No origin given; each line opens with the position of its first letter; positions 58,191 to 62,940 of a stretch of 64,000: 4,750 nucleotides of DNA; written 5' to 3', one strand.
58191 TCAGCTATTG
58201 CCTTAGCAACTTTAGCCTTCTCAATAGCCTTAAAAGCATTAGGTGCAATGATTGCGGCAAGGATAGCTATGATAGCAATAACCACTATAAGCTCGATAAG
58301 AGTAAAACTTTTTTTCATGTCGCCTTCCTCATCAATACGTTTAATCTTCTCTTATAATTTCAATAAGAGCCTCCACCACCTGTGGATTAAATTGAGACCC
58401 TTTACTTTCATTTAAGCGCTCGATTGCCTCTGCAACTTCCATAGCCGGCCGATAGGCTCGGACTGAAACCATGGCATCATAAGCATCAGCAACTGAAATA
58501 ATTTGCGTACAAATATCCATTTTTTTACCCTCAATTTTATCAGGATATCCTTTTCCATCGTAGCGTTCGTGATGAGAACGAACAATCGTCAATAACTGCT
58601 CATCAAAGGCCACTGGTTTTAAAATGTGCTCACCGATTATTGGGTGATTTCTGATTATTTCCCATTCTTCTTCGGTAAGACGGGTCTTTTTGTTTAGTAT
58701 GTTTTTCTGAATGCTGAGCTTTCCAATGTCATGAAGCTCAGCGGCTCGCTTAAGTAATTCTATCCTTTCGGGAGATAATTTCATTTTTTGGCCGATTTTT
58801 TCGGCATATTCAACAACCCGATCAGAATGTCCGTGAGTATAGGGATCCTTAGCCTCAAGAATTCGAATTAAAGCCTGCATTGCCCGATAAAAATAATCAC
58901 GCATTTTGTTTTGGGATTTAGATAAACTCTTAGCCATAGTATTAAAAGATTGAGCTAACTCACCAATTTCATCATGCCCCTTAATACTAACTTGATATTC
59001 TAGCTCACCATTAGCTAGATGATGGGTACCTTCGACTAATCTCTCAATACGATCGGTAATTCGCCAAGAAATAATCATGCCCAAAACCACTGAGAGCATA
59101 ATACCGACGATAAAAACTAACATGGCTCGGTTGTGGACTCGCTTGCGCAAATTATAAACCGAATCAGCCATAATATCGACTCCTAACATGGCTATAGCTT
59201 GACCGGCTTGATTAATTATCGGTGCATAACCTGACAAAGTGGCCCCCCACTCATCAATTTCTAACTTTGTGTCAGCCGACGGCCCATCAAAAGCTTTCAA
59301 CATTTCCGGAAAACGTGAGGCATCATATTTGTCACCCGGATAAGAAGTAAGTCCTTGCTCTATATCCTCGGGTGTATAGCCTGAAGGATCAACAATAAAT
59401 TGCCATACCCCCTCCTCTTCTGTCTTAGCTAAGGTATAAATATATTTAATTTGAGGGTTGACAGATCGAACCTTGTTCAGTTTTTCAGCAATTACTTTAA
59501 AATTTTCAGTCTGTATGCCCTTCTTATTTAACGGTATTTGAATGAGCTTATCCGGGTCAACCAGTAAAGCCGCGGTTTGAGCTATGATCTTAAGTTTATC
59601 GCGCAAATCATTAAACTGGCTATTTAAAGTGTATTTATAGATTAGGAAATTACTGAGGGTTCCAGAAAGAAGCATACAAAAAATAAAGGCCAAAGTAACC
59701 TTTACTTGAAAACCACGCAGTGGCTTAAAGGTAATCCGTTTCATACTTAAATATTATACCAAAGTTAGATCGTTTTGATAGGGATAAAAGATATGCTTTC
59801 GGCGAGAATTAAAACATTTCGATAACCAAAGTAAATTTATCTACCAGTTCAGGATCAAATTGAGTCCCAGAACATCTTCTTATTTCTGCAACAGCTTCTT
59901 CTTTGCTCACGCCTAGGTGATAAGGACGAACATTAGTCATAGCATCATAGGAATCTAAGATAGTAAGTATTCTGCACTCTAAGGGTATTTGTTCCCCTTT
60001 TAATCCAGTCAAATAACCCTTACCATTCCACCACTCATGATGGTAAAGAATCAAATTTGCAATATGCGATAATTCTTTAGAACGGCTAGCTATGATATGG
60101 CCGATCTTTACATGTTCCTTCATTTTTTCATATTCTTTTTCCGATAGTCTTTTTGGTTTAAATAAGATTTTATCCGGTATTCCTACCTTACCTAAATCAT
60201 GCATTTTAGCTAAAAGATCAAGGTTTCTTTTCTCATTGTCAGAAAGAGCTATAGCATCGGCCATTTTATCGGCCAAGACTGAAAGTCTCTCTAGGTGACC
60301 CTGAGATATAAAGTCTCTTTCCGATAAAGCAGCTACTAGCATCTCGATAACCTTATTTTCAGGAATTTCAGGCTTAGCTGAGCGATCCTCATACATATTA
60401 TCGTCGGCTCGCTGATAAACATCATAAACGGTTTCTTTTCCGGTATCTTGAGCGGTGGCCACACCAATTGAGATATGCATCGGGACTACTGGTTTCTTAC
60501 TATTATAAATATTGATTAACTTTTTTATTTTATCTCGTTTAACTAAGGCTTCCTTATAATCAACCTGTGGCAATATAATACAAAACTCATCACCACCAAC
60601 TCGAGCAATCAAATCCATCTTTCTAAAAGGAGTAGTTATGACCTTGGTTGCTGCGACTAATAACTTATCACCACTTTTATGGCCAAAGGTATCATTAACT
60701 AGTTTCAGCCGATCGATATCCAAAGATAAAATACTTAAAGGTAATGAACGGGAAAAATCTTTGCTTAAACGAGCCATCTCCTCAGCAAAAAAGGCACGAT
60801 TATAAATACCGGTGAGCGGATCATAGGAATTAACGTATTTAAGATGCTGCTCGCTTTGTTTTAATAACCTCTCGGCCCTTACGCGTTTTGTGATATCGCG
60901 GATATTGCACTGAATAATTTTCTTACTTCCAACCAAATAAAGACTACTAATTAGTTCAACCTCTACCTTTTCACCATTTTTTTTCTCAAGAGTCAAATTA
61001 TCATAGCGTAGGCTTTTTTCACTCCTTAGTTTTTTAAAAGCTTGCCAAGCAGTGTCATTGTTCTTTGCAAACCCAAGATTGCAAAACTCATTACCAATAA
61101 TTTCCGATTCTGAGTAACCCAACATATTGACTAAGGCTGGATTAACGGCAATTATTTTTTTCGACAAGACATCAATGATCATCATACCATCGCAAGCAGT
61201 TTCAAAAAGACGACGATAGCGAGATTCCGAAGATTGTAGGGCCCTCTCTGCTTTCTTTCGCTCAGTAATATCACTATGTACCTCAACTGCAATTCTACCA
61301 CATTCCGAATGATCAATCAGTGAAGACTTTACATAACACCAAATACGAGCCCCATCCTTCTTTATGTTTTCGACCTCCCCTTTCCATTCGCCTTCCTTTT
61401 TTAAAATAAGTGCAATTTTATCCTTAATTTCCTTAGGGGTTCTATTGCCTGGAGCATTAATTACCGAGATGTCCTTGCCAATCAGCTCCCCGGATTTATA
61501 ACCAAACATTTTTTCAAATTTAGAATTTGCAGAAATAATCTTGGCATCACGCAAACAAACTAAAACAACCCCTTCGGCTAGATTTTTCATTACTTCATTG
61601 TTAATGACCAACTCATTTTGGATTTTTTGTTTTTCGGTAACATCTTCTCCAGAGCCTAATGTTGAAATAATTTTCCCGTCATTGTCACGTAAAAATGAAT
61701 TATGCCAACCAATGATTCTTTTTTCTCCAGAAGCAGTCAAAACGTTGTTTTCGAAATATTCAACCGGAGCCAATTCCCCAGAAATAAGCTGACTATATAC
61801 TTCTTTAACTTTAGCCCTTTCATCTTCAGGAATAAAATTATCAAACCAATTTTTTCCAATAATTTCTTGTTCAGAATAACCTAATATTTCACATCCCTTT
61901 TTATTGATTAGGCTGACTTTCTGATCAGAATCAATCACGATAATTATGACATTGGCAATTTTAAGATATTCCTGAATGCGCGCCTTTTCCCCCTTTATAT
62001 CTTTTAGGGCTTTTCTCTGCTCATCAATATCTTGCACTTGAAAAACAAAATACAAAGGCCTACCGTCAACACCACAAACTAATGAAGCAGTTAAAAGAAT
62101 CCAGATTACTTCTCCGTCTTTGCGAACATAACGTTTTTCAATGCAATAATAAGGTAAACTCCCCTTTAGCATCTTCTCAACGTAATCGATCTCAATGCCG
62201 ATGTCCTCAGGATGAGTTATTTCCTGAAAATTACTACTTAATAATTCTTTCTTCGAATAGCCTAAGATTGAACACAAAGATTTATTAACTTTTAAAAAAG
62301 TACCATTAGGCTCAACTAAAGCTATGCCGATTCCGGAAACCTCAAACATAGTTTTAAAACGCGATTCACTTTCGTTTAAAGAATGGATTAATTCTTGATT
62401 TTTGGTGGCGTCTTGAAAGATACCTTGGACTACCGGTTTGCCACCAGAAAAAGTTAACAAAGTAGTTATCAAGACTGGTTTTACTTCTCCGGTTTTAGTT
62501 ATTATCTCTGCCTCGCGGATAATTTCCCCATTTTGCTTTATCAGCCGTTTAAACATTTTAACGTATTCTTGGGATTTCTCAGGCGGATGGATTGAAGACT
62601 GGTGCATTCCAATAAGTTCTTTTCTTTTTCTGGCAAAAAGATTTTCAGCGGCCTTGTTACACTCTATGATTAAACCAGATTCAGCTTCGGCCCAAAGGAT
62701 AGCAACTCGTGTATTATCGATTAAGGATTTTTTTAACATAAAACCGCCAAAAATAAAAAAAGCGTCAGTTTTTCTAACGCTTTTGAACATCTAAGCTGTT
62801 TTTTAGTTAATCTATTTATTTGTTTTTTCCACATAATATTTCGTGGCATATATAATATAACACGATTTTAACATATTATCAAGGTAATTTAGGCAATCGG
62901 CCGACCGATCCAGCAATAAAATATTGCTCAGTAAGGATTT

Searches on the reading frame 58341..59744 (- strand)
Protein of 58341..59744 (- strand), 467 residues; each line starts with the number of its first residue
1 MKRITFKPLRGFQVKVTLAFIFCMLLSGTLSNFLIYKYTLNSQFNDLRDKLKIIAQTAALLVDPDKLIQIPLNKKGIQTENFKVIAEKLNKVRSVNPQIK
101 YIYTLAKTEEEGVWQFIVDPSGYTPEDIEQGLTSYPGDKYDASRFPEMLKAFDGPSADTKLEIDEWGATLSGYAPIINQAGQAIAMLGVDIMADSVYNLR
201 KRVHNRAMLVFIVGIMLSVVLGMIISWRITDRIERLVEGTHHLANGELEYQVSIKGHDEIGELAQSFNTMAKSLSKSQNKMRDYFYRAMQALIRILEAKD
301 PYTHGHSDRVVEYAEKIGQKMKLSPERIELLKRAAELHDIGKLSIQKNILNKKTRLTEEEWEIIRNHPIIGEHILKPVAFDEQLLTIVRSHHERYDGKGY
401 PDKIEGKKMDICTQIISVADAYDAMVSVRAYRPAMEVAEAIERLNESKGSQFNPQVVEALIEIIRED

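Call 70: search_protein_families(library=pfam, proteins=[window:58341-59744:-], max_evalue=0.000001)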
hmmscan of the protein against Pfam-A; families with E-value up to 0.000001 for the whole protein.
window:58341-59744:- (467 aa): 3 families
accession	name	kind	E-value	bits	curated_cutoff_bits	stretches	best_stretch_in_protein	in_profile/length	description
PF13487.12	HD_5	-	9.9e-35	120.2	27.2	1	291-456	2-170/170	HD domain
PF01966.28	HD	-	2.4e-21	76.6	22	1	305-425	3-116/116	HD domain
PF00672.30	HAMP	-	1.2e-15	58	25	1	225-275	2-52/53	HAMP domain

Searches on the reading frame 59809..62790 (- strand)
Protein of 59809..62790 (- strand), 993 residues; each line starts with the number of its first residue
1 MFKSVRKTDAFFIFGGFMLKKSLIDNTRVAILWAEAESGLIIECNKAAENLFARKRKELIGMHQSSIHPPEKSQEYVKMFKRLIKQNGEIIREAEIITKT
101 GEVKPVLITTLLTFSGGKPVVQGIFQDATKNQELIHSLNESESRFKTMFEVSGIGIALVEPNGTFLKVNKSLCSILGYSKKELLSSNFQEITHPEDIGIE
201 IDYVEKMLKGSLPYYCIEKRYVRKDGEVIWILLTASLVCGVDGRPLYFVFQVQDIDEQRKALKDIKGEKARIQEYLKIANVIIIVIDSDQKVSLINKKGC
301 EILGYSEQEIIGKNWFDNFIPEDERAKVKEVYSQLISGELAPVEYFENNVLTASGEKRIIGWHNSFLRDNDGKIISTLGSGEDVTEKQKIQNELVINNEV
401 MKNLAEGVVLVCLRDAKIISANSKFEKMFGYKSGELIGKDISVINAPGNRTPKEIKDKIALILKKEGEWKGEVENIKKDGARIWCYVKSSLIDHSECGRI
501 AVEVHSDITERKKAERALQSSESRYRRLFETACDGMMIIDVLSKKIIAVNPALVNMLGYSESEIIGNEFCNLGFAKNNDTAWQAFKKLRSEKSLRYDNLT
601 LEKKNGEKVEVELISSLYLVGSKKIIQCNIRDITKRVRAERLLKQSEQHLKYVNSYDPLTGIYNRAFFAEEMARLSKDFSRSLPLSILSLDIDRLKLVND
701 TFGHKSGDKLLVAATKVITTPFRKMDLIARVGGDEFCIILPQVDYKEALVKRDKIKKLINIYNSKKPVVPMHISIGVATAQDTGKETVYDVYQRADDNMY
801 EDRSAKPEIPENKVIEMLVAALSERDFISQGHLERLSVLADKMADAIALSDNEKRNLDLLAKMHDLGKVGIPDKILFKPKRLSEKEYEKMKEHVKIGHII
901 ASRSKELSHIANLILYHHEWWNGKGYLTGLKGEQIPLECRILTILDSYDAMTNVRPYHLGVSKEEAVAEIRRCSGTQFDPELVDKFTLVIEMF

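Call 70: search_protein_families(library=pfam, proteins=[window:59809-62790:-], max_evalue=0.000001)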
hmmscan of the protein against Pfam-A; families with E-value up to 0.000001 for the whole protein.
window:59809-62790:- (993 aa): 9 families
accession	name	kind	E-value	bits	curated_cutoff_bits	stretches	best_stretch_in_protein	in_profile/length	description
PF13426.13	PAS_9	-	4.6e-67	223.2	27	5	407-510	3-103/103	PAS domain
PF00989.32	PAS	-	6.1e-55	184.5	22.6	5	279-384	10-113/113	PAS fold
PF08447.18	PAS_3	-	1.3e-44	150.8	25.6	2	166-249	2-86/89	PAS fold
PF13188.13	PAS_8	-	3.8e-38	128.6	21.8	1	524-576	2-54/65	PAS domain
PF00990.26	GGDEF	-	8e-37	126.9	23.8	1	655-805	2-157/161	Diguanylate cyclase, GGDEF domain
PF08448.16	PAS_4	-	3.2e-36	124.4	23.1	2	280-387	5-108/110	PAS fold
PF13487.12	HD_5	-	9.1e-32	110.6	27.2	1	817-982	2-170/170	HD domain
PF01966.28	HD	-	1.6e-18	67.5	22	1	832-951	4-116/116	HD domain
PF24820.1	Diguanyl_cycl_sensor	-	1.7e-12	47.6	28.1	0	283-337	9-58/109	Diguanylate cyclase-like sensor domain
